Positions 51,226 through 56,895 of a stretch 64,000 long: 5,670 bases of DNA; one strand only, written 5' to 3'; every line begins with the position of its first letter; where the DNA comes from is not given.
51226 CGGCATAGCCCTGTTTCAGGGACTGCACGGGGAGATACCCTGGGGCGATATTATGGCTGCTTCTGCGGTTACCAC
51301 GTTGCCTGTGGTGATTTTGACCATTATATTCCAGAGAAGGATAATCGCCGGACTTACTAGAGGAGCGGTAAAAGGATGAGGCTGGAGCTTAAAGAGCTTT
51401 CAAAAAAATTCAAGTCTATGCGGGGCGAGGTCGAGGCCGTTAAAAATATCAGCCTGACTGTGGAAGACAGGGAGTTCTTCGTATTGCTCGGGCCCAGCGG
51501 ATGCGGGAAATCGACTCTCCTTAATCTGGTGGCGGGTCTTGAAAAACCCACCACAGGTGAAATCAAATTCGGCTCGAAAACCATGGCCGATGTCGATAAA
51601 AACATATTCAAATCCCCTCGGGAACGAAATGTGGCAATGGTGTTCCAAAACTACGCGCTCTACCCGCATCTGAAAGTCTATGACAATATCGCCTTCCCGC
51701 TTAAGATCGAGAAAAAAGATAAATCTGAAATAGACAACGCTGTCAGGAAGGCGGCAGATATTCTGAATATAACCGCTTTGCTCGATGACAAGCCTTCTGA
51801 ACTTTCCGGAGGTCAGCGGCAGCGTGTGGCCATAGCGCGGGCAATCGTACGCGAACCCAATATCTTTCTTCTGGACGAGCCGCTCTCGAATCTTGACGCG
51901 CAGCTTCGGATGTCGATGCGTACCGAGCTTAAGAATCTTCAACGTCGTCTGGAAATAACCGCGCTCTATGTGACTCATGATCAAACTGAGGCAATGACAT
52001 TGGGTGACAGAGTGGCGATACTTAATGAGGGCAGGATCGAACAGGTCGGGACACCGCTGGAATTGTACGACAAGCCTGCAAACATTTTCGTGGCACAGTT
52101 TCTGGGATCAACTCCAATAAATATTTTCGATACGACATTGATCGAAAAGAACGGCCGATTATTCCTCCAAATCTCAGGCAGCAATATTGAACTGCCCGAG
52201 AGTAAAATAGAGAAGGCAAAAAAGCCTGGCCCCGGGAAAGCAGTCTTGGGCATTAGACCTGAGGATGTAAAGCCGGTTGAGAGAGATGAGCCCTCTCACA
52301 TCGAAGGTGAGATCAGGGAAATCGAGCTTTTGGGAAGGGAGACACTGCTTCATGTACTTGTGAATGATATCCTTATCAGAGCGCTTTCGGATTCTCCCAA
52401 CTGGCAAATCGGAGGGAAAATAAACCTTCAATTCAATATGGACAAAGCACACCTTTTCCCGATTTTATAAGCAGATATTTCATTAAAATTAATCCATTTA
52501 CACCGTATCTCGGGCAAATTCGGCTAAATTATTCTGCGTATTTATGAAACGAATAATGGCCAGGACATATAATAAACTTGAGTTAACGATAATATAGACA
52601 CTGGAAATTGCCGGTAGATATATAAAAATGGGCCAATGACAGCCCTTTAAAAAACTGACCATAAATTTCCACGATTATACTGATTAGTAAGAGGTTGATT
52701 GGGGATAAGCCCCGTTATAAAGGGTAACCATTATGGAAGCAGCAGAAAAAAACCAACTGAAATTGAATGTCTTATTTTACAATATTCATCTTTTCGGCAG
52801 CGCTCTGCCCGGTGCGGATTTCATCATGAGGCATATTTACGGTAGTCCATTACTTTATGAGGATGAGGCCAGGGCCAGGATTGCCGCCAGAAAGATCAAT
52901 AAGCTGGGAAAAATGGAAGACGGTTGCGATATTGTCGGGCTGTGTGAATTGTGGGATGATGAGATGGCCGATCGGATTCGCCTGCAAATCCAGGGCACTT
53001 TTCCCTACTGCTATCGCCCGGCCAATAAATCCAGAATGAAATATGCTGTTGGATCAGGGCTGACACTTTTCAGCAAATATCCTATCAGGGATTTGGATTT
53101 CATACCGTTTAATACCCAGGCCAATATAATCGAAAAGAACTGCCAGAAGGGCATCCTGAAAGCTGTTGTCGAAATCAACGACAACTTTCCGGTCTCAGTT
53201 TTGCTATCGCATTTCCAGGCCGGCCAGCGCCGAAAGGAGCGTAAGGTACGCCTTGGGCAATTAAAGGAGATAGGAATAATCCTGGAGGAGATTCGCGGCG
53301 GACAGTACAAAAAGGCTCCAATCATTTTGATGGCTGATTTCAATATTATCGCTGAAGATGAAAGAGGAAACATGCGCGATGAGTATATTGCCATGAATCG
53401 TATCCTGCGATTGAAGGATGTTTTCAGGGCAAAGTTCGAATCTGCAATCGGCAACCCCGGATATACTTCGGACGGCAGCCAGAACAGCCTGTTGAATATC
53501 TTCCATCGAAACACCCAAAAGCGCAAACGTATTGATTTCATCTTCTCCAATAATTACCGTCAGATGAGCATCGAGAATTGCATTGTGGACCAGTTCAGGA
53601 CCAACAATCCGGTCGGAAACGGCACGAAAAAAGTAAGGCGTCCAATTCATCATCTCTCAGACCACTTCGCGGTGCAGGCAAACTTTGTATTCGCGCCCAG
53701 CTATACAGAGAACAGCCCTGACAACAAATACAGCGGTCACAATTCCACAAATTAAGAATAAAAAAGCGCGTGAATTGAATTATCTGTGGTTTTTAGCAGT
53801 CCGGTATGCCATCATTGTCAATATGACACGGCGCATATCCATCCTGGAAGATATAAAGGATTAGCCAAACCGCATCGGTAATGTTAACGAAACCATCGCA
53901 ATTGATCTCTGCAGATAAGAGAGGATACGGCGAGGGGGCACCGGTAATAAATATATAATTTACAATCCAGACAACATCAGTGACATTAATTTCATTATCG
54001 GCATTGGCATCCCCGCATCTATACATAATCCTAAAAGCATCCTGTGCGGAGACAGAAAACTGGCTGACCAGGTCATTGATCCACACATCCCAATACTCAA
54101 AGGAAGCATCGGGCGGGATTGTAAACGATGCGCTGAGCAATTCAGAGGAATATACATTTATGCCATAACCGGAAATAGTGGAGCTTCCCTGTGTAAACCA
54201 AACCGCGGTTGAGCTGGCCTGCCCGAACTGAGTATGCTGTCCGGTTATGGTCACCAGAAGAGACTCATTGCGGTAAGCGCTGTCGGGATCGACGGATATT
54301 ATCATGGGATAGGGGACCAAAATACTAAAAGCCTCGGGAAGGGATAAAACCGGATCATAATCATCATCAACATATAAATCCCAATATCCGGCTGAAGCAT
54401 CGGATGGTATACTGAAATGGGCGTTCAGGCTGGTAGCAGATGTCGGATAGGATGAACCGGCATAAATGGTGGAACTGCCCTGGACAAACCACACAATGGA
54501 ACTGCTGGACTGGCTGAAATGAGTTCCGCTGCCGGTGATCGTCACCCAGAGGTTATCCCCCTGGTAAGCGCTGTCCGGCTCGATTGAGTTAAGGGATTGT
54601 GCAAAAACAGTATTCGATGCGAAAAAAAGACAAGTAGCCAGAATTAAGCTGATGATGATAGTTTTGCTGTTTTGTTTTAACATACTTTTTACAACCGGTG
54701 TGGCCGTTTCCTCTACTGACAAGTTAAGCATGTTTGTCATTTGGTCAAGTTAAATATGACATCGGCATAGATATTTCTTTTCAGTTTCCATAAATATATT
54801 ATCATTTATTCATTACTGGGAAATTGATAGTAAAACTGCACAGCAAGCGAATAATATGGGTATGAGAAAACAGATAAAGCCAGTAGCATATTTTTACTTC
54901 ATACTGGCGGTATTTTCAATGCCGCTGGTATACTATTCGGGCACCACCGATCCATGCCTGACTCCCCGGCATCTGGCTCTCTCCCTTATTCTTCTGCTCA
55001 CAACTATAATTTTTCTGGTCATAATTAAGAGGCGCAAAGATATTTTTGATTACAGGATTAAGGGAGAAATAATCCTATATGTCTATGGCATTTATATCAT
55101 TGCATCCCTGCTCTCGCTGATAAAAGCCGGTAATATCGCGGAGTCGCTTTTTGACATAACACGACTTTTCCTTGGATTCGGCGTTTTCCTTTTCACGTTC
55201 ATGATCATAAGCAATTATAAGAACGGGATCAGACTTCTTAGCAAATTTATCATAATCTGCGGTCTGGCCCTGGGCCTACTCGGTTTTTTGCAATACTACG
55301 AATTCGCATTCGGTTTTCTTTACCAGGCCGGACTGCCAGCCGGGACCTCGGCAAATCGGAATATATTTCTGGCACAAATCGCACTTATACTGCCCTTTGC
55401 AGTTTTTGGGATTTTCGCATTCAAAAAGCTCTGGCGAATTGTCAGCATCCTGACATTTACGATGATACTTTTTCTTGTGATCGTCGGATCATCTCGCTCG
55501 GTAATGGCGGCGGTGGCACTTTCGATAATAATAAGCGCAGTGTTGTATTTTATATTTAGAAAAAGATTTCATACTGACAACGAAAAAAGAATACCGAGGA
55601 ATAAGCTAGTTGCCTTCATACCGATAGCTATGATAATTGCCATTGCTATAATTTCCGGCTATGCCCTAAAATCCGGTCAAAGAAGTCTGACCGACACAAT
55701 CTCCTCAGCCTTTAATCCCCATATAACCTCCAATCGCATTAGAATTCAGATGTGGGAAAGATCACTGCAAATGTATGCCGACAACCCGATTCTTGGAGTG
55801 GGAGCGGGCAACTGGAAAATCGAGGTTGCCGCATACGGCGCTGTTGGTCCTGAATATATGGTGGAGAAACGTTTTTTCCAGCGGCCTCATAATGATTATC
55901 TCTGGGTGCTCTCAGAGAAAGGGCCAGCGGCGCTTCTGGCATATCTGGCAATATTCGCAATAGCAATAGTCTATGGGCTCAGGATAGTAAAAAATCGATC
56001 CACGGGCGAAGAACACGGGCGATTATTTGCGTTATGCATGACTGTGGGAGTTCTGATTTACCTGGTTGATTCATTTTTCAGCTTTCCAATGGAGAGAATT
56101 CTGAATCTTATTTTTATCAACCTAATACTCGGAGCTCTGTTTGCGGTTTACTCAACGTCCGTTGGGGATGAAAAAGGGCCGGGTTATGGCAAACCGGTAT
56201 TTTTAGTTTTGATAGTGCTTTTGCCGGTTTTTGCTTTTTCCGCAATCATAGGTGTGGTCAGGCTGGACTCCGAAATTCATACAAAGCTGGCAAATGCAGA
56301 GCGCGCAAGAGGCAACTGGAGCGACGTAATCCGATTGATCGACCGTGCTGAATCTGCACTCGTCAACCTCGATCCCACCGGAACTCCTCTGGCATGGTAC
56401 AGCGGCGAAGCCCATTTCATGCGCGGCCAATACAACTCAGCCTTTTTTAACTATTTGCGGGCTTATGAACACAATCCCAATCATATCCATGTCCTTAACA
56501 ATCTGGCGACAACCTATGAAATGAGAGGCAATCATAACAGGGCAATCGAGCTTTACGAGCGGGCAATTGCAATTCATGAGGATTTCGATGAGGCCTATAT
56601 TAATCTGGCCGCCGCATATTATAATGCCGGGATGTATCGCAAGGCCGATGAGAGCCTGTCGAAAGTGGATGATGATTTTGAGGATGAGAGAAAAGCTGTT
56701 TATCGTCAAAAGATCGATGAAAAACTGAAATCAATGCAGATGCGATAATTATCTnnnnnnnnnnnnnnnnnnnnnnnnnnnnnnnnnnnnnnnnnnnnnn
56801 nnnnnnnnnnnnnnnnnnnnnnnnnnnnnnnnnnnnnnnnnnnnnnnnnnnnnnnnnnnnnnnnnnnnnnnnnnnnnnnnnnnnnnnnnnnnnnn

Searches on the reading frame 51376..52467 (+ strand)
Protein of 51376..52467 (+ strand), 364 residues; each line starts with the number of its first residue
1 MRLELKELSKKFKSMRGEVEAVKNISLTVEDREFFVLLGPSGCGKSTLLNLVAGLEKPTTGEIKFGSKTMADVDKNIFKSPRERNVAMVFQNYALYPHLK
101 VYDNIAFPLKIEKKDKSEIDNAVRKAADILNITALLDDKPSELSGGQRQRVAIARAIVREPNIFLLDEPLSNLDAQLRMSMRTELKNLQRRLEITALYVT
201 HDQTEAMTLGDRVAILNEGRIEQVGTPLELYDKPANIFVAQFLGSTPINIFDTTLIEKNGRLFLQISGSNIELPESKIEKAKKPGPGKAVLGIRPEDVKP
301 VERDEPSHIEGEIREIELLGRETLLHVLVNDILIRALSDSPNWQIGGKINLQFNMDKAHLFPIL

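Call 81: search_protein_families(library=pfam, proteins=[window:51376-52467:+], max_evalue=0.00001)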
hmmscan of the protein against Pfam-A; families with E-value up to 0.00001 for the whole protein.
window:51376-52467:+ (364 aa): 4 families
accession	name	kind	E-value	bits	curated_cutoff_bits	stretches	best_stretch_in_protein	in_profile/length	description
PF00005.33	ABC_tran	-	5.6e-36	124.6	25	1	22-170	1-136/137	ABC transporter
PF08402.16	TOBE_2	-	1.5e-08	35.1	21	1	291-361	1-76/76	TOBE domain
PF02463.25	SMC_N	-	2.1e-07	31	40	1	25-204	18-202/220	RecF/RecN/SMC N terminal domain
PF17912.7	OB_MalK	-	1.2e-06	29.7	27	1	245-298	2-53/53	MalK OB fold domain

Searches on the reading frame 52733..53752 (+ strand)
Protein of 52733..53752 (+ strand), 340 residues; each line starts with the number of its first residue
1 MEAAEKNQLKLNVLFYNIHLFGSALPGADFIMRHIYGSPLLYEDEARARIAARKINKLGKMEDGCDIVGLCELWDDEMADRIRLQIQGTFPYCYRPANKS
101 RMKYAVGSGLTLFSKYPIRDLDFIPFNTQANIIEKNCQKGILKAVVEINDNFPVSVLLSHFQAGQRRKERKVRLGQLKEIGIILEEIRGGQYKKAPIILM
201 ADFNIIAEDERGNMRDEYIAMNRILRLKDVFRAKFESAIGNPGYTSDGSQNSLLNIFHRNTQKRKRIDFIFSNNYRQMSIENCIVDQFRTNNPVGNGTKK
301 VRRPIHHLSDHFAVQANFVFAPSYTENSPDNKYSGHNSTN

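Call 81: search_protein_families(library=pfam, proteins=[window:52733-53752:+], max_evalue=0.00001)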
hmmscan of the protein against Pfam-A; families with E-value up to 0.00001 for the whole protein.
window:52733-53752:+ (340 aa): 1 family
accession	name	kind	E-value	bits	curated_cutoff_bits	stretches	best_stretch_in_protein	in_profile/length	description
PF03372.29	Exo_endo_phos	-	9.5e-06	26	24.5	0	64-274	30-204/225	Endonuclease/Exonuclease/phosphatase family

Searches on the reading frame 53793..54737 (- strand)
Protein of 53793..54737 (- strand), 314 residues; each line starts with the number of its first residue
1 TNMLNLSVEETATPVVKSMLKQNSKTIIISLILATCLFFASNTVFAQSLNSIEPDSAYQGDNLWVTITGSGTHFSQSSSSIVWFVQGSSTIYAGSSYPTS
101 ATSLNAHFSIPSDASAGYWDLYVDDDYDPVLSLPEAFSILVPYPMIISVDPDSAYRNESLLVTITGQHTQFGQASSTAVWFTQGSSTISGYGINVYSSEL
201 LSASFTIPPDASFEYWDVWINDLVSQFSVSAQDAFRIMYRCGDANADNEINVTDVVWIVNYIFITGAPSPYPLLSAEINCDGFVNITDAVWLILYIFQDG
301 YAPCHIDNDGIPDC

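Call 81: search_protein_families(library=pfam, proteins=[window:53793-54737:-], max_evalue=0.00001)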
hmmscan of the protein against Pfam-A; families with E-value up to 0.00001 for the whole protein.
window:53793-54737:- (314 aa): 1 family
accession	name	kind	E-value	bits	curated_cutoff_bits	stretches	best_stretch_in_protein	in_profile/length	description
PF00404.24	Dockerin_1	-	1.6e-08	35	22.9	1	242-296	2-56/57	Dockerin type I domain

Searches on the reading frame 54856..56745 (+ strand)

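Call 81: search_protein_families(library=pfam, proteins=[window:54856-56745:+], max_evalue=0.00001)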
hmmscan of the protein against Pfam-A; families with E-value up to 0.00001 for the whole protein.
window:54856-56745:+ (630 aa): 11 families
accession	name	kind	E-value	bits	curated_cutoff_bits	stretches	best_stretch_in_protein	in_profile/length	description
PF04932.20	Wzy_C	-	4.7e-17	62.6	31.7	1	201-364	3-149/149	O-Antigen ligase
PF07719.23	TPR_2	-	2.7e-15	55.6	27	0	546-575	3-32/34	Tetratricopeptide repeat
PF00515.34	TPR_1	-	1.4e-14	53.7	27.8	1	546-577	3-34/34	Tetratricopeptide repeat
PF13428.12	TPR_14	-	1.7e-11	44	23.5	0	549-586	6-43/44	Tetratricopeptide repeat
PF13431.12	TPR_17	-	3.8e-11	42.8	24.4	0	533-565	2-34/34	Tetratricopeptide repeat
PF14559.12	TPR_19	-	1e-10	42.2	25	1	557-611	4-58/68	Tetratricopeptide repeat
PF13414.12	TPR_11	-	3.9e-10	39.7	26.8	1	557-592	7-42/42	TPR repeat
PF13424.12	TPR_12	-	2.2e-09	37.8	30.1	1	516-575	9-76/77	Tetratricopeptide repeat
PF13374.12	TPR_10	-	1e-06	29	27.5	1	546-575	4-33/42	Tetratricopeptide repeat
PF13176.12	TPR_7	-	1.4e-06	28.4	27.9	0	547-576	2-31/36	Tetratricopeptide repeat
PF13181.12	TPR_8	-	5e-06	26.7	25.7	0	545-573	2-30/34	Tetratricopeptide repeat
